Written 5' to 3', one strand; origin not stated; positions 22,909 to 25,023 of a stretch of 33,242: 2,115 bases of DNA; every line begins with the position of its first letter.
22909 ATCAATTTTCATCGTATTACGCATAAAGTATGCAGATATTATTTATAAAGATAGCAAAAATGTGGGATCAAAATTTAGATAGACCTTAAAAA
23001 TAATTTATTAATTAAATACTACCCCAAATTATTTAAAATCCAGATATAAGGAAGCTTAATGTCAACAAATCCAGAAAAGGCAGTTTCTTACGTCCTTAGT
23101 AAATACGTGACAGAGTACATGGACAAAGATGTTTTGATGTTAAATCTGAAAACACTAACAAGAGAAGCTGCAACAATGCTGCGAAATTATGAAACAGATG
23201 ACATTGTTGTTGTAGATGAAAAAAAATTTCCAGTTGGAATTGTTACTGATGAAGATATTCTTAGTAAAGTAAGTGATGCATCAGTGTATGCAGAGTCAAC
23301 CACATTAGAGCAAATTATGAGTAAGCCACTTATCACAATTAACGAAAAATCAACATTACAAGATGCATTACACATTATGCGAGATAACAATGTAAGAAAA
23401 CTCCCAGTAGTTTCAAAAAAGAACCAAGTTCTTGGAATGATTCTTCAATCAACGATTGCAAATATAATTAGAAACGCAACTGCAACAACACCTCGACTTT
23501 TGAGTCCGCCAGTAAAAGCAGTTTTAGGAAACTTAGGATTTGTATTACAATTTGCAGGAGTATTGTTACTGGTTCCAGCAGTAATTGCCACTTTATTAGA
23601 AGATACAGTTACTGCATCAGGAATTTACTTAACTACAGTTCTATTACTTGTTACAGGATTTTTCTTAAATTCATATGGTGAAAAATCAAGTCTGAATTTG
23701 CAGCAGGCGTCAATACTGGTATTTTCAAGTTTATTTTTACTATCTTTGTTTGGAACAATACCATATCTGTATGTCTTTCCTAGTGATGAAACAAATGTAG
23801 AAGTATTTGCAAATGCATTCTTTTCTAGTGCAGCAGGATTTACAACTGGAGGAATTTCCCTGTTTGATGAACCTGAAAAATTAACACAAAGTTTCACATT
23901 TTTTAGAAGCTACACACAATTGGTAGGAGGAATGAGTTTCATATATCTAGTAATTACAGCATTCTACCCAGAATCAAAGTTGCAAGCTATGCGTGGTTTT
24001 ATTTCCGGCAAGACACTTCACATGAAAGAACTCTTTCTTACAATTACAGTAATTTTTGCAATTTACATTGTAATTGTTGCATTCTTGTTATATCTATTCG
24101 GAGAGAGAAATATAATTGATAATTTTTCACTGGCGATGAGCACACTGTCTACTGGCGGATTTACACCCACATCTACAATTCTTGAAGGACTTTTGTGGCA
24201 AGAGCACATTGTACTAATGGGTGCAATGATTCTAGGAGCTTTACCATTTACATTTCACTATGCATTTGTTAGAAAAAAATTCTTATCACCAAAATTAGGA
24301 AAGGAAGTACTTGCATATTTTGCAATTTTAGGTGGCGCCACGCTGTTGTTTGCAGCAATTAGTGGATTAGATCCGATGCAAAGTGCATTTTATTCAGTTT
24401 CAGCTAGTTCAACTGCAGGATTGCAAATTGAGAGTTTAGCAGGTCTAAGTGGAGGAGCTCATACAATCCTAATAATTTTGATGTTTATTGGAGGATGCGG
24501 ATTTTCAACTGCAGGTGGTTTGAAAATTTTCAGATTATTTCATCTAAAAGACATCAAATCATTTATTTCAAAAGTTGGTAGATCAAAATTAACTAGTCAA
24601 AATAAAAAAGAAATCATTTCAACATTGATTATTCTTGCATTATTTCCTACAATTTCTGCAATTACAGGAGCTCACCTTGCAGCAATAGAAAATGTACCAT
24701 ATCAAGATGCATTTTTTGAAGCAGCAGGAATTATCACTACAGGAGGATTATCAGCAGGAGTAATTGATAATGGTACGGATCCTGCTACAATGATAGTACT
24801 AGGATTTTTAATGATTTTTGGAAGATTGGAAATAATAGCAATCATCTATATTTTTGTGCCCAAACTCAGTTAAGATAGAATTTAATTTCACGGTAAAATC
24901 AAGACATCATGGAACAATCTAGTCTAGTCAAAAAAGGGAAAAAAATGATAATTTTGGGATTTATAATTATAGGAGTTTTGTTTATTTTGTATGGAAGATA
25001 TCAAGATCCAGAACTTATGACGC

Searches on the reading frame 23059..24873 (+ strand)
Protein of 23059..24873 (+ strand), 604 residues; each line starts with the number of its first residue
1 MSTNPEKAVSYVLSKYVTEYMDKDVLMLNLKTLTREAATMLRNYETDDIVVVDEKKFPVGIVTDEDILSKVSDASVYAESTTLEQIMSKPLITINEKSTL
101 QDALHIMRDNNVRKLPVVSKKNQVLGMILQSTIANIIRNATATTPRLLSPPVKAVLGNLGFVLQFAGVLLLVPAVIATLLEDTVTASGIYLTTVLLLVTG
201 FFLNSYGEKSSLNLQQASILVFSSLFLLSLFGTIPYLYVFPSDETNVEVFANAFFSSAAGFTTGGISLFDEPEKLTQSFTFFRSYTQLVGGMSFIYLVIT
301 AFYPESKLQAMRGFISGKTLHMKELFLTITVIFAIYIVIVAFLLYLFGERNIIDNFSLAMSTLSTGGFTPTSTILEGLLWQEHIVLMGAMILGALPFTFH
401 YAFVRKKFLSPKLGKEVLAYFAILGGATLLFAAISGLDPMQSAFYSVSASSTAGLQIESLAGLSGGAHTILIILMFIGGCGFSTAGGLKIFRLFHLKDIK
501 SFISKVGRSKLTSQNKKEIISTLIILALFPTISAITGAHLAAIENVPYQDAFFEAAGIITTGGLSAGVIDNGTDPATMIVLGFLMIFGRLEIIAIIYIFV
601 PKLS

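Call 45: search_protein_families(library=pfam, proteins=[window:23059-24873:+], max_evalue=0.001)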
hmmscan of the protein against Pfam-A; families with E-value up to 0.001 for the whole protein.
window:23059-24873:+ (604 aa): 2 families
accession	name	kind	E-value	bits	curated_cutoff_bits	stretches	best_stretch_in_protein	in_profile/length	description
PF00571.33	CBS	-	1.5e-21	76.9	24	2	84-137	2-55/57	CBS domain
PF02386.22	TrkH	-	6e-21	74.9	27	2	431-600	307-491/502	Cation transport protein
